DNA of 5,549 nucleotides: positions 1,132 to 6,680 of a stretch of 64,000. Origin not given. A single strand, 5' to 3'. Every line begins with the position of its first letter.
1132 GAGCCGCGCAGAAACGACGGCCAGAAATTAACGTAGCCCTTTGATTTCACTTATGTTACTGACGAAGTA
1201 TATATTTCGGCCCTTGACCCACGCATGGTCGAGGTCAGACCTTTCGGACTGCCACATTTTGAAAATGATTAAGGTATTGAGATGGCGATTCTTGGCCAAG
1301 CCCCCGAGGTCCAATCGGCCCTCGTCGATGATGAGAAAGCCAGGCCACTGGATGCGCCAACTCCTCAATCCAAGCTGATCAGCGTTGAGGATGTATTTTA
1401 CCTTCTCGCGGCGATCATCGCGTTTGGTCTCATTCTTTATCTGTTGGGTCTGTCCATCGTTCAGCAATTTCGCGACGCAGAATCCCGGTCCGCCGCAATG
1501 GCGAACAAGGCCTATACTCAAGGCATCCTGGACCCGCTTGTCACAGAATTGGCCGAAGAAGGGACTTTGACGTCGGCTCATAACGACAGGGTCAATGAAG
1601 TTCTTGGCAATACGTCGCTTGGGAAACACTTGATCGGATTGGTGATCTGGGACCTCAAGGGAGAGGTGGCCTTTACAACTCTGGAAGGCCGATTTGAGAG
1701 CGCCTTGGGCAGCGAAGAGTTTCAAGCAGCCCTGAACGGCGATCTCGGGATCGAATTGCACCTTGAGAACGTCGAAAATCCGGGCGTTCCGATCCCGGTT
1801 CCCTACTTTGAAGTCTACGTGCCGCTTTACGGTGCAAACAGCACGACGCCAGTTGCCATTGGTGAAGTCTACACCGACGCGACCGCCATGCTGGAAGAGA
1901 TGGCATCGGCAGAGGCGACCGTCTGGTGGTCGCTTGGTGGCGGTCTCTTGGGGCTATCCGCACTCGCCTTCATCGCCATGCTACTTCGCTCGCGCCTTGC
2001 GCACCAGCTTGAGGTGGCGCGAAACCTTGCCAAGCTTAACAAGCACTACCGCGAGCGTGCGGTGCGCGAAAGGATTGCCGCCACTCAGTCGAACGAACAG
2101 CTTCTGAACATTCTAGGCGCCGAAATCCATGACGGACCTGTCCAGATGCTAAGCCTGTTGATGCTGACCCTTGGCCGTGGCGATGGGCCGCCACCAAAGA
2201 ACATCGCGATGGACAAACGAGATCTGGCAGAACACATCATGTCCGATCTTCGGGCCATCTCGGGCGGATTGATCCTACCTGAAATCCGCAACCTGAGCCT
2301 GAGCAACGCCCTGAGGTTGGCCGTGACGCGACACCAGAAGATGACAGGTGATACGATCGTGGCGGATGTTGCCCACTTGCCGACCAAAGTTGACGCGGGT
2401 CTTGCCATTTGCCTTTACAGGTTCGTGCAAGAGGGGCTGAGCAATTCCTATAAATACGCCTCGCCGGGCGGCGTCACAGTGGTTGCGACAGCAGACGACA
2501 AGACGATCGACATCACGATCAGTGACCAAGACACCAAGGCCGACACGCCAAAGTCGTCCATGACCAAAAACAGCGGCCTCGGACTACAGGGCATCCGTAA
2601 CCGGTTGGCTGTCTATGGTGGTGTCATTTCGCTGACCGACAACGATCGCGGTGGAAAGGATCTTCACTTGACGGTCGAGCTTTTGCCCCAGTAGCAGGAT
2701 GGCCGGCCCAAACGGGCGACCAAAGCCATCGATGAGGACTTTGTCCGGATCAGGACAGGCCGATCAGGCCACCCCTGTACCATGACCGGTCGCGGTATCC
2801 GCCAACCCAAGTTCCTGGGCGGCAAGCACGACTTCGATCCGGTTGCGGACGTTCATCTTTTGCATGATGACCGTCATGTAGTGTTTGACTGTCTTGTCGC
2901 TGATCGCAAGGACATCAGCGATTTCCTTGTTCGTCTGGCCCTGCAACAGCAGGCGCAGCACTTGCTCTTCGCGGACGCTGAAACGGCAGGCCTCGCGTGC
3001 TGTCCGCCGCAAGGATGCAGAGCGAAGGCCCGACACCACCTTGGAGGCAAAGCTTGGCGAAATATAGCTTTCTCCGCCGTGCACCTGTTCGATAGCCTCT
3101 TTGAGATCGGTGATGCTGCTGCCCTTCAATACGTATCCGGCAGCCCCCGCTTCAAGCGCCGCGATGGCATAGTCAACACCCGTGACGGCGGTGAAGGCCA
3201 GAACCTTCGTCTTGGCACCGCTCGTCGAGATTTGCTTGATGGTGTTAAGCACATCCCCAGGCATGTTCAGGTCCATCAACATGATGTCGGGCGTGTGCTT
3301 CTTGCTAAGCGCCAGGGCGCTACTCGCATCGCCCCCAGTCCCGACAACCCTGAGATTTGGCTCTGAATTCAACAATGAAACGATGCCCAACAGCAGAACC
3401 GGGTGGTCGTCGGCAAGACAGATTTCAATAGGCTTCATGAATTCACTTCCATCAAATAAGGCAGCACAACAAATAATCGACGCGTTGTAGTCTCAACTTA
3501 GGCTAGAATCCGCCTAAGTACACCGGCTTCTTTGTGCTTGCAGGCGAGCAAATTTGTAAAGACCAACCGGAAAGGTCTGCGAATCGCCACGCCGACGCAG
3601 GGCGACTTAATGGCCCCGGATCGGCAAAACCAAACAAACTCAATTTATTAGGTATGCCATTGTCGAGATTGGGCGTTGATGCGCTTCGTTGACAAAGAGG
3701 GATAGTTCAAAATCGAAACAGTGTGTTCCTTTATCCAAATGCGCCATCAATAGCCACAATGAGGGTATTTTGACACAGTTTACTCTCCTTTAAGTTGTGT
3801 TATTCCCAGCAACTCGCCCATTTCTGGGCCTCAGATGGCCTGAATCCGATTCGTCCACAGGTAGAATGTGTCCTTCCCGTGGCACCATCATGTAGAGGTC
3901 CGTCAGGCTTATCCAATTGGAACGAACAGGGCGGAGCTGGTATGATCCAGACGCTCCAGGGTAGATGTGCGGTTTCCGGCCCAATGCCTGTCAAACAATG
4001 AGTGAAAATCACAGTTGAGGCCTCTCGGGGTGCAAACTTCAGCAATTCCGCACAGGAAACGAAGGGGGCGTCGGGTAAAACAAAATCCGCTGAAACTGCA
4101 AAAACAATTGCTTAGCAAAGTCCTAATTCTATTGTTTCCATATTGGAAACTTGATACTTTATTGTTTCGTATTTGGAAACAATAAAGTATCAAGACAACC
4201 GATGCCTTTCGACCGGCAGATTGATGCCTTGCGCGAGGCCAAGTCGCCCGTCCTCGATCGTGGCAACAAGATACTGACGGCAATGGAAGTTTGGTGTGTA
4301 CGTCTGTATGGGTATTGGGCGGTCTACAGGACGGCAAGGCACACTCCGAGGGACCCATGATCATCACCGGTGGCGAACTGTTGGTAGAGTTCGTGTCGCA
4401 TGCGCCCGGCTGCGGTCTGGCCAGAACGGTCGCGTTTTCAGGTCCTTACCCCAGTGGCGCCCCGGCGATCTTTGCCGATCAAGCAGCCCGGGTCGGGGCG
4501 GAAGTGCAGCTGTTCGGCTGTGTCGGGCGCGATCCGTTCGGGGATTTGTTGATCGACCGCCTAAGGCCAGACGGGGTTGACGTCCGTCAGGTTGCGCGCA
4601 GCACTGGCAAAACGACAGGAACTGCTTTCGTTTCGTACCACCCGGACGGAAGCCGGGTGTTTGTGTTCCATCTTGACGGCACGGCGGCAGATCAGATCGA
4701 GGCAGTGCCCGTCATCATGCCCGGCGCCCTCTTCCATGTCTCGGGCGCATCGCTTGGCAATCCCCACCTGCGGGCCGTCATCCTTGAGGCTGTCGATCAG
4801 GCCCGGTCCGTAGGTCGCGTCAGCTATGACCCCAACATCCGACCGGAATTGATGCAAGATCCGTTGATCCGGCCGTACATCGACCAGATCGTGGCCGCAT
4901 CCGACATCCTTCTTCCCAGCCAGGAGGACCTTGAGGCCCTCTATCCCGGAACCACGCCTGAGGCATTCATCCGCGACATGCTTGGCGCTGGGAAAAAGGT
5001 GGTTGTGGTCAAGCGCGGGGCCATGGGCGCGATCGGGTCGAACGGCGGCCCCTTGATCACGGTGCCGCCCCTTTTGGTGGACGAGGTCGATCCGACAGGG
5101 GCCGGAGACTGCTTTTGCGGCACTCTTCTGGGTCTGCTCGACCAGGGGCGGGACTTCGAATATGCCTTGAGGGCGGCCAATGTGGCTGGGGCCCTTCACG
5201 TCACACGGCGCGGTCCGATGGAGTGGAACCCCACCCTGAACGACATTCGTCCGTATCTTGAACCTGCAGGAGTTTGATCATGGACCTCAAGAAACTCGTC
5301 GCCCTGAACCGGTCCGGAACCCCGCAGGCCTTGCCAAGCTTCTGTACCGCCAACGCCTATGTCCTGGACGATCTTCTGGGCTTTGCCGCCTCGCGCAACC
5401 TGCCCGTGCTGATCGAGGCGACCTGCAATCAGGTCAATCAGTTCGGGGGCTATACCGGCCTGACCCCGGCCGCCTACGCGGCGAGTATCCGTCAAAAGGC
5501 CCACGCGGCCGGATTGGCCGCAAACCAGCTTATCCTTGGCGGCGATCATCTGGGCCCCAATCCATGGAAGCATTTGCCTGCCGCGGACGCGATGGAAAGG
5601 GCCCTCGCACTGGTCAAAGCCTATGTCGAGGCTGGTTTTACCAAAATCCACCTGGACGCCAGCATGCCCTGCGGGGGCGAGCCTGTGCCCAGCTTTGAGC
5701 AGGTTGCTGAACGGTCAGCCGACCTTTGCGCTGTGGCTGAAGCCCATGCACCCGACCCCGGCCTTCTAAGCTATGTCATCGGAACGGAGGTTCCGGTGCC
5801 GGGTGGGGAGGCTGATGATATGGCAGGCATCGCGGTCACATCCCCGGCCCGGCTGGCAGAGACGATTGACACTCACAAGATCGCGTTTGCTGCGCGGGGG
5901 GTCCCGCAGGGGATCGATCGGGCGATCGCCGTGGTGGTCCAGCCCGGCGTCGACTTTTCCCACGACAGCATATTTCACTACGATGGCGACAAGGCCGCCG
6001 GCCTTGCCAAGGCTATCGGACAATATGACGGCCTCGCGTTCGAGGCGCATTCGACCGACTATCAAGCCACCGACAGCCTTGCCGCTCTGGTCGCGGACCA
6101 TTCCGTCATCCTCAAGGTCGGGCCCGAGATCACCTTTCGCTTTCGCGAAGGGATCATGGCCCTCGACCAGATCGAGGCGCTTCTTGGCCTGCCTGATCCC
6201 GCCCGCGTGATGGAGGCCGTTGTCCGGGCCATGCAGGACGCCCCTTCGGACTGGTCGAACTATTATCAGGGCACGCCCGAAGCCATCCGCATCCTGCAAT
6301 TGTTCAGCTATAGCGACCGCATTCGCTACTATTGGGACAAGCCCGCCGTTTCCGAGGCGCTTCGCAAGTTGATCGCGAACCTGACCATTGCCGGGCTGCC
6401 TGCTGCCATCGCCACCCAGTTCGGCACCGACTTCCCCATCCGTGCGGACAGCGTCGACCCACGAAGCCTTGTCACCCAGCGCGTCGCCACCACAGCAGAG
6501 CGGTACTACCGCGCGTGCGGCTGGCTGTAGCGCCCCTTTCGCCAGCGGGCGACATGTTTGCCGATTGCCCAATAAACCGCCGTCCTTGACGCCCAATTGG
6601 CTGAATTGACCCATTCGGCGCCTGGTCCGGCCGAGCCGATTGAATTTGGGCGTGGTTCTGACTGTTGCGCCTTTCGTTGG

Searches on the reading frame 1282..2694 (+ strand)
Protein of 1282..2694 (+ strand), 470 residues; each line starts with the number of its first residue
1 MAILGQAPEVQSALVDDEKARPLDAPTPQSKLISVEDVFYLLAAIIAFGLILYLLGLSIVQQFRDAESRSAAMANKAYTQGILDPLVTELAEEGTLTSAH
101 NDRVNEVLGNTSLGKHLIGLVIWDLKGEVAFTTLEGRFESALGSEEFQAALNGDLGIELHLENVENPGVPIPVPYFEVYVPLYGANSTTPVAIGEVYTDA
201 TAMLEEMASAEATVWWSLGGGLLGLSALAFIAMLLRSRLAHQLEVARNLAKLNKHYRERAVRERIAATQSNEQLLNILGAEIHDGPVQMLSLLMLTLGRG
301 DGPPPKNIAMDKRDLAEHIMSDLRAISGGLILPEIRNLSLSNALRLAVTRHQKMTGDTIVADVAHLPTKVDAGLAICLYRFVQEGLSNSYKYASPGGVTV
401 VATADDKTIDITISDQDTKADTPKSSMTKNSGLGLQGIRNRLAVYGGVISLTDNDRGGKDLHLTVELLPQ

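Call 64: search_protein_families(library=pfam, proteins=[window:1282-2694:+], max_evalue=0.00001)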
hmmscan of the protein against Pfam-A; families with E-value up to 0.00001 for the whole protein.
window:1282-2694:+ (470 aa): 1 family
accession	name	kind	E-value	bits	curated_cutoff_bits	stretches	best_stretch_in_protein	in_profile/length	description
PF02518.31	HATPase_c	-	1.9e-06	28.7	26.4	1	377-467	5-109/111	Histidine kinase-, DNA gyrase B-, and HSP90-like ATPase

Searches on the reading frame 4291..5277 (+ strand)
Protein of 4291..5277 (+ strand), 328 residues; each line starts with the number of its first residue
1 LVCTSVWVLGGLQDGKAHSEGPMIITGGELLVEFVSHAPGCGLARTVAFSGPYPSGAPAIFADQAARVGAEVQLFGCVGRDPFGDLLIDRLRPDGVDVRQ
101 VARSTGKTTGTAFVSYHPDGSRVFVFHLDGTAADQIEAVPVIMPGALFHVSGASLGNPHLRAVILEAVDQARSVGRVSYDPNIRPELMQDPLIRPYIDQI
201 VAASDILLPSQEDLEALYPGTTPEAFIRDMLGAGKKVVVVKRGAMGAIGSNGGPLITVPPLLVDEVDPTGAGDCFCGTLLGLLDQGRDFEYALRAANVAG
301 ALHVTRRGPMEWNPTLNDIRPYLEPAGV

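Call 64: search_protein_families(library=pfam, proteins=[window:4291-5277:+], max_evalue=0.00001)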
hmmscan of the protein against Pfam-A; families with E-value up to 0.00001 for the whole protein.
window:4291-5277:+ (328 aa): 1 family
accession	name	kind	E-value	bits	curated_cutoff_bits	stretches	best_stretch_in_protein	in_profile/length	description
PF00294.29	PfkB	-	5e-45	154.6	25.8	1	53-315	34-301/302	pfkB family carbohydrate kinase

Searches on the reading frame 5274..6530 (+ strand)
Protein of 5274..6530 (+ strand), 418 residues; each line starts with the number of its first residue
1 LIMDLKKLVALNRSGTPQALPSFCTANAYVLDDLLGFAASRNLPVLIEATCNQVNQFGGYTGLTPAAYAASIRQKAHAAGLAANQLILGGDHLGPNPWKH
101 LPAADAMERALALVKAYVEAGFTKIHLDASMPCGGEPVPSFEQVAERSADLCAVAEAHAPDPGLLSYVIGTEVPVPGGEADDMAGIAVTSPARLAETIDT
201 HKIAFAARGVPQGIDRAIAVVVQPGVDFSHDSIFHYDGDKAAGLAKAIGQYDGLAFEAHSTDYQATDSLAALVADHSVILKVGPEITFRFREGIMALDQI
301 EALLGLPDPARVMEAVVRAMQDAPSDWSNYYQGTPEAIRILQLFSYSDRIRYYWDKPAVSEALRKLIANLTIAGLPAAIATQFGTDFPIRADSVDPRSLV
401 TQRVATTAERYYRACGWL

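Call 64: search_protein_families(library=pfam, proteins=[window:5274-6530:+], max_evalue=0.00001)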
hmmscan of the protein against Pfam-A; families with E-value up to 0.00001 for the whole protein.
window:5274-6530:+ (418 aa): 1 family
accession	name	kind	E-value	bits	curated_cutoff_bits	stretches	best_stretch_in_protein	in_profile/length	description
PF08013.17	GatZ_KbaZ-like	-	1.5e-143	478.9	26.7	1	5-415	1-419/420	D-tagatose-1,6-bisphosphate aldolase subunit GatZ/KbaZ-like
